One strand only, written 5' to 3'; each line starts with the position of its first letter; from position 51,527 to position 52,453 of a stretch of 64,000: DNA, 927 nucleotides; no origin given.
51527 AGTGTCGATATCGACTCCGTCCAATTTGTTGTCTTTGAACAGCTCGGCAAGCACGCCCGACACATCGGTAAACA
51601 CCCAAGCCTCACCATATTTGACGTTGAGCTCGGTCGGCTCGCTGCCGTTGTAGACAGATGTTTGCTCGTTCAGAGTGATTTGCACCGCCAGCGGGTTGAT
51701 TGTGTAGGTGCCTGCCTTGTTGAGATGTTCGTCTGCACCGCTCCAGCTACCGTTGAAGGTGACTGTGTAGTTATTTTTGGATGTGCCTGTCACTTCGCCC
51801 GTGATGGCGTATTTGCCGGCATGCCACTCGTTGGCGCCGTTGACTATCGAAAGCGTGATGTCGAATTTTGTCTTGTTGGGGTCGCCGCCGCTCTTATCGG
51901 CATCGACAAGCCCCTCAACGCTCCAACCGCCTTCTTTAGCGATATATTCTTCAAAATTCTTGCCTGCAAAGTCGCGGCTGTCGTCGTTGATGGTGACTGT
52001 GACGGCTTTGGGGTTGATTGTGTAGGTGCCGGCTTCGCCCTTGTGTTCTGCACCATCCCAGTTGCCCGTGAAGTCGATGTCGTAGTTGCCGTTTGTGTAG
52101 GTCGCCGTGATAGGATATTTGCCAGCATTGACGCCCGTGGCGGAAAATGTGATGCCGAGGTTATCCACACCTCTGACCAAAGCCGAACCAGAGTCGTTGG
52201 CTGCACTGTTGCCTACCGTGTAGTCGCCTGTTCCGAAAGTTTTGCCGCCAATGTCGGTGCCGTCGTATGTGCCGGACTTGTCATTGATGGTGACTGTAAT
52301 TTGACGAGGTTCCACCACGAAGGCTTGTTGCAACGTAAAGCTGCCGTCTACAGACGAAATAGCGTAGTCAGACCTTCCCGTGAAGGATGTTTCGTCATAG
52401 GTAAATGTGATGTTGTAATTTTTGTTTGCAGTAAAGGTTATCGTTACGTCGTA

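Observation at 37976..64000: Reading frame of at least 8,674 codons, still open at the window edge, built from more than 50 diverged MBG-like modules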

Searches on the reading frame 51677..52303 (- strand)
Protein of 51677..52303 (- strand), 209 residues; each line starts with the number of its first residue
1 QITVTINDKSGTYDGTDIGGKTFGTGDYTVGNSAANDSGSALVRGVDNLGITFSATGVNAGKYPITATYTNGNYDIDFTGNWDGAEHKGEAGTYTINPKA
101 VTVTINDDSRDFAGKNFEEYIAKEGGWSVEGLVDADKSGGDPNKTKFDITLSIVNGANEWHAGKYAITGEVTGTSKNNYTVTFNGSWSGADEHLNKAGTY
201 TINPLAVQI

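Call 64: predict_structure(alignment_id=A5)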
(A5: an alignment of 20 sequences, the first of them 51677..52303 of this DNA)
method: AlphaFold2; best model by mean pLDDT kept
length: 209 residues; sequences in the alignment: 20
mean_pLDDT: 84.6   pTM: 0.77
mean pLDDT of the five models: 84.6, 82.3, 81.4, 80.8, 80.5
residues with pLDDT >= 90: 100; 70-90: 74; 50-70: 35; < 50: 0
segments of 3 or more residues with pLDDT < 50: none
pLDDT, mean of each block of 10 residues (from residue 1): 94 89 83 73 76 91 94 91 94 96 91 68 66 66 71 77 91 91 94 93 89
secondary structure, 60 per line:
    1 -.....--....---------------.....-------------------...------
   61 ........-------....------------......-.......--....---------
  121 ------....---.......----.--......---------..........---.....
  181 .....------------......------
elements in order: E2-6 E9-12 E28-32 E52-54 E61-68 E76-79 E92-97 E99-105 E108-111 E127-130 E148-153 E163-172 E179-185 E198-203

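Call 66: fold_search(model_id=the predicted structure, library=pdb)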
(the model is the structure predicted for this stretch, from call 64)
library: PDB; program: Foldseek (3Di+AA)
matches with E <= 10: 182; with E <= 0.001: 0
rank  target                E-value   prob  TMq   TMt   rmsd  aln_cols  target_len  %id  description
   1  6s5y_B                4.0e-03  0.72  0.25  0.29   9.1       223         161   12  Structure of tandemly arrayed consecutive Rib domains (Rib2R) from Group B Streptococcal species Streptococcus agalact (released 2019-12-11)
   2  6s5y_H                5.7e-03  0.57  0.23  0.26  10.4       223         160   12  Structure of tandemly arrayed consecutive Rib domains (Rib2R) from Group B Streptococcal species Streptococcus agalact (released 2019-12-11)
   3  6s5y_A                8.2e-03  0.60  0.25  0.29   8.7       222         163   12  Structure of tandemly arrayed consecutive Rib domains (Rib2R) from Group B Streptococcal species Streptococcus agalact (released 2019-12-11)
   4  2e7m_MODEL_1_A        3.1e-02  0.95  0.28  0.46   4.9       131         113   11  Solution structure of the PKD domain (329-428) from human KIAA0319 (released 2007-07-17)
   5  8rx2_D                4.7e-02  0.18  0.21  0.24  15.1       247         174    6  Domains 1 and 2 of Sap S-layer protein from Bacillus anthracis (released 2024-11-20)
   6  9g93_G                6.3e-02  0.38  0.29  0.23   9.6       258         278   11  CryoET structure of the in vitro grown Bacillus anthracis Sap S-layer (released 2024-12-18)
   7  9g93_I                7.1e-02  0.23  0.25  0.17  12.1       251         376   13  CryoET structure of the in vitro grown Bacillus anthracis Sap S-layer (released 2024-12-18)
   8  9g93_A                7.6e-02  0.23  0.26  0.12  12.1       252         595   13  CryoET structure of the in vitro grown Bacillus anthracis Sap S-layer (released 2024-12-18)
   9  9g93_J                1.1e-01  0.28  0.28  0.22   9.2       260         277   11  CryoET structure of the in vitro grown Bacillus anthracis Sap S-layer (released 2024-12-18)
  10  7zv9_D                1.2e-01  0.13  0.17  0.10  11.5       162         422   10  Crystal structure of FLT3 in complex with a monomeric FLT3 Ligand variant (released 2023-05-31)
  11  7sqc_F0               1.4e-01  0.28  0.26  0.19   8.1       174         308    6  Ciliary C1 central pair apparatus isolated from Chlamydomonas reinhardtii (released 2022-04-13)
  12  3gle_C                1.8e-01  0.03  0.11  0.08  17.4       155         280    7  Crystal Structure of the Major Pilin from Streptococcus pyogenes N168A mutant (released 2009-06-02)
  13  5d7h_A                2.1e-01  0.09  0.17  0.11  14.2       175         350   12  X-RAY CRYSTAL STRUCTURE OF L,D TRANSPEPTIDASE 2 FROM MYCOBACTERIUM TUBERCULOSIS (released 2016-09-28)
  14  7sqc_F1               2.2e-01  0.13  0.23  0.12   9.0       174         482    9  Ciliary C1 central pair apparatus isolated from Chlamydomonas reinhardtii (released 2022-04-13)
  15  8zdk_6                2.2e-01  0.06  0.16  0.12  15.4       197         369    8  Cryo-EM structure of Mycobacteriophage Douge genome-packed vertex (gp8 and gp113) (released 2025-07-16)
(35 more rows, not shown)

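Call 68: search_solved_structures(query=A5, max_evalue=1)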
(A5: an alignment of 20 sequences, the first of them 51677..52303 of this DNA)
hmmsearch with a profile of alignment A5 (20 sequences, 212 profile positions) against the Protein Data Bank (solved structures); distinct sequences matched with E-value up to 1: 0.
